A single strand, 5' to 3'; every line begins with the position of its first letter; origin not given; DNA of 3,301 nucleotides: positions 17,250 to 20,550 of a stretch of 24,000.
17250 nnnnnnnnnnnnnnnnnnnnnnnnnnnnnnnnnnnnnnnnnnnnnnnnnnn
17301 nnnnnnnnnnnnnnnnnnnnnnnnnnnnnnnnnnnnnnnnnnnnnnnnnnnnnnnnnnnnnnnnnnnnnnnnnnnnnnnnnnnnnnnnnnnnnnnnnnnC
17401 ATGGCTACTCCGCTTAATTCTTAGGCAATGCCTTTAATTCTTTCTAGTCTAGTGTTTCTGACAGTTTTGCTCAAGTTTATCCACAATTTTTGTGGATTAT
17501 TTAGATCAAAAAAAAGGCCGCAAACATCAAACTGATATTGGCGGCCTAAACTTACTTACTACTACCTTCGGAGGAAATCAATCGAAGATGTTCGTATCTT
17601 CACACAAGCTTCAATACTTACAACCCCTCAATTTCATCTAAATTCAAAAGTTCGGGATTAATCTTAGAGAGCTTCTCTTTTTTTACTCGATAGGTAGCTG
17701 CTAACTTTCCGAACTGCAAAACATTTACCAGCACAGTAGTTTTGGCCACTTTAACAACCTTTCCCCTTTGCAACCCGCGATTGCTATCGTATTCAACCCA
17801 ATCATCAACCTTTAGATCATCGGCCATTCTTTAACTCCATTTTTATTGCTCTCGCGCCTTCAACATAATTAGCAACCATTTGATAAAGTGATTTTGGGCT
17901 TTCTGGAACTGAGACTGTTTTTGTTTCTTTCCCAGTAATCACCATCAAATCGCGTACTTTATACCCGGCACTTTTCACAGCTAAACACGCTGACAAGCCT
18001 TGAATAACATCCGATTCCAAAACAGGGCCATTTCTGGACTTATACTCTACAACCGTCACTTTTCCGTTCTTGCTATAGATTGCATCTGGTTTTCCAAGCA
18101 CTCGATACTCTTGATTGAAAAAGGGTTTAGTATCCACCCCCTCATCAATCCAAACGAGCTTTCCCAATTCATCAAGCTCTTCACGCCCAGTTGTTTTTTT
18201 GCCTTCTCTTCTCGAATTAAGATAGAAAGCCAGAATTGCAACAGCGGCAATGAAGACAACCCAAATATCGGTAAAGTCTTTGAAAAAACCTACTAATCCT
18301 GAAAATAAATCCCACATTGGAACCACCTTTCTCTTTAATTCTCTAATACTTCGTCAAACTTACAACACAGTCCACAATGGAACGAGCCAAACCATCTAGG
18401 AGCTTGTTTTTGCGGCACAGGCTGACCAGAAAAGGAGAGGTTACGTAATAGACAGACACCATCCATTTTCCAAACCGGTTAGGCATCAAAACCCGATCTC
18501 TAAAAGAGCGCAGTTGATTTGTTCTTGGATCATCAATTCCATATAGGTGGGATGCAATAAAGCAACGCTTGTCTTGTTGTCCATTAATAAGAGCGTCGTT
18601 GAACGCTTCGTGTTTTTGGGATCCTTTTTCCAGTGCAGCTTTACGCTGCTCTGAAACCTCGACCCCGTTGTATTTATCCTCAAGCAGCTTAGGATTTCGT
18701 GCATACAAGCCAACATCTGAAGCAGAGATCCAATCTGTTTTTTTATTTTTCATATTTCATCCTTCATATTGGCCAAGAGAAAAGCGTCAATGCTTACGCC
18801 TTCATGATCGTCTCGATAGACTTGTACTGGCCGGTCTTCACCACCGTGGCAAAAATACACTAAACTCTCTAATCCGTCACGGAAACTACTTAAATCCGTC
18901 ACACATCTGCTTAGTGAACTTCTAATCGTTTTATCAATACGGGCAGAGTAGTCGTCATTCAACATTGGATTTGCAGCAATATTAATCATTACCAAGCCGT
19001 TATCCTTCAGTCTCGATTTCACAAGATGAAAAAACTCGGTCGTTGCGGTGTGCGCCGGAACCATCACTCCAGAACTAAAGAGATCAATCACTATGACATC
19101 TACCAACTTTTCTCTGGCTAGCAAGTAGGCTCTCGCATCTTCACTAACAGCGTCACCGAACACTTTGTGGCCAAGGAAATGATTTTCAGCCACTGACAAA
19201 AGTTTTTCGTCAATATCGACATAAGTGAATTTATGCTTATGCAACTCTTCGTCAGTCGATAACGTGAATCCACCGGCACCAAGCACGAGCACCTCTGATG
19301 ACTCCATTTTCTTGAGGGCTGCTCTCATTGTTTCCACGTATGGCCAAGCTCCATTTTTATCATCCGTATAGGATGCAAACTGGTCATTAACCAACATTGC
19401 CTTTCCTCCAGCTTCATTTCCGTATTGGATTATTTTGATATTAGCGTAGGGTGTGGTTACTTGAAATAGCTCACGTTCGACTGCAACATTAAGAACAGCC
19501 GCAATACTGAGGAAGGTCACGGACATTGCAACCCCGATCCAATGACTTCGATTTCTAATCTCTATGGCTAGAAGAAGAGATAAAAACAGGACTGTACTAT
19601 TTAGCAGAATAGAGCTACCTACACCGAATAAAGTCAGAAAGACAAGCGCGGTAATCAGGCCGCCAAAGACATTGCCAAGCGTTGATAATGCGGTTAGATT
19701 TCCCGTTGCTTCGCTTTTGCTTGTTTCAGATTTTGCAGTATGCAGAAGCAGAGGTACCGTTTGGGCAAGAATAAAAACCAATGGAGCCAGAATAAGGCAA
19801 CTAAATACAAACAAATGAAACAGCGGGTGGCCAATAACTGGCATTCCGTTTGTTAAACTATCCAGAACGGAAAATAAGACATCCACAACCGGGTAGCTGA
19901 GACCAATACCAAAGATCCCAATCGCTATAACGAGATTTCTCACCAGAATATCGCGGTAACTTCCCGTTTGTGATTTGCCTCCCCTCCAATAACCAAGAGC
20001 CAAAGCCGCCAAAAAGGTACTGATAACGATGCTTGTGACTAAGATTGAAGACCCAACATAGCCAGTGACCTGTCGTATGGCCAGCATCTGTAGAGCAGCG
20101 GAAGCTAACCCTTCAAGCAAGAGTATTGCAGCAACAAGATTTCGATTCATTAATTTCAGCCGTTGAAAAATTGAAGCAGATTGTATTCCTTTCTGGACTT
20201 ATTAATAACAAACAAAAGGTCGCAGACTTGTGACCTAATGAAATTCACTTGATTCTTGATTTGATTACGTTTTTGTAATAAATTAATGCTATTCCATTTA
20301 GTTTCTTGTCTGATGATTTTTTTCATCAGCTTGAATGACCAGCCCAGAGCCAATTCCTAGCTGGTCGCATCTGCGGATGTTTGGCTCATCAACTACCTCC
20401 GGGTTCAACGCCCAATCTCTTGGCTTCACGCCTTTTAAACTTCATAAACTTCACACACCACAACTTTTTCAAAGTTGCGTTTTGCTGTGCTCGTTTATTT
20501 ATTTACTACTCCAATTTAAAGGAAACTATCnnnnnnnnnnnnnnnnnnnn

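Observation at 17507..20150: Tightly coupled four-gene minus-strand operon of unknown function in the ICE cargo slot: candidate undescribed defence or membrane-effector system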

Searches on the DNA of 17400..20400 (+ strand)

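Call 9: search_dna_similar(query=window:17400-20400:+, collection=plasmids, mode=near)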
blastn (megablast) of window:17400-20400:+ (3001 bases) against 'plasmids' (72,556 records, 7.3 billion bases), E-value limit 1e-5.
No match.

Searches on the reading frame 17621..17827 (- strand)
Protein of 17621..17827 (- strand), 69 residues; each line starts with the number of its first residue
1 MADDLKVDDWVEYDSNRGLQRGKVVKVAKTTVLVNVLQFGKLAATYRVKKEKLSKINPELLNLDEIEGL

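Call 3: search_protein_families(library=pfam, proteins=[window:17621-17827:-], max_evalue=1)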
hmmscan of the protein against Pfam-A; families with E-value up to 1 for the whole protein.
window:17621-17827:- (69 aa): 1 family
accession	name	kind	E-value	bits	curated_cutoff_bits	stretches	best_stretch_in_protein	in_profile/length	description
PF23226.1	Exo_endo_phos_PGAP2IP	-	0.16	11.7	27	1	6-49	183-226/239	PGAP2IP, C-terminal nuclease-like domain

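Call 4: search_protein_families(library=padloc, proteins=[window:17621-17827:-], max_evalue=1)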
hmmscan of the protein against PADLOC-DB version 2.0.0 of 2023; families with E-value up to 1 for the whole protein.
window:17621-17827:- (69 aa): 0 families

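Call 5: search_protein_families(library=ncbifam, proteins=[window:17621-17827:-], max_evalue=1)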
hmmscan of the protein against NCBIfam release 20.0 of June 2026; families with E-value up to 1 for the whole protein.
window:17621-17827:- (69 aa): 0 families

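Call 87: search_protein_families(library=phrogs, proteins=[window:17621-17827:-], max_evalue=0.01)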
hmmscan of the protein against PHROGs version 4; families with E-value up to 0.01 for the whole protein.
window:17621-17827:- (69 aa): 0 families
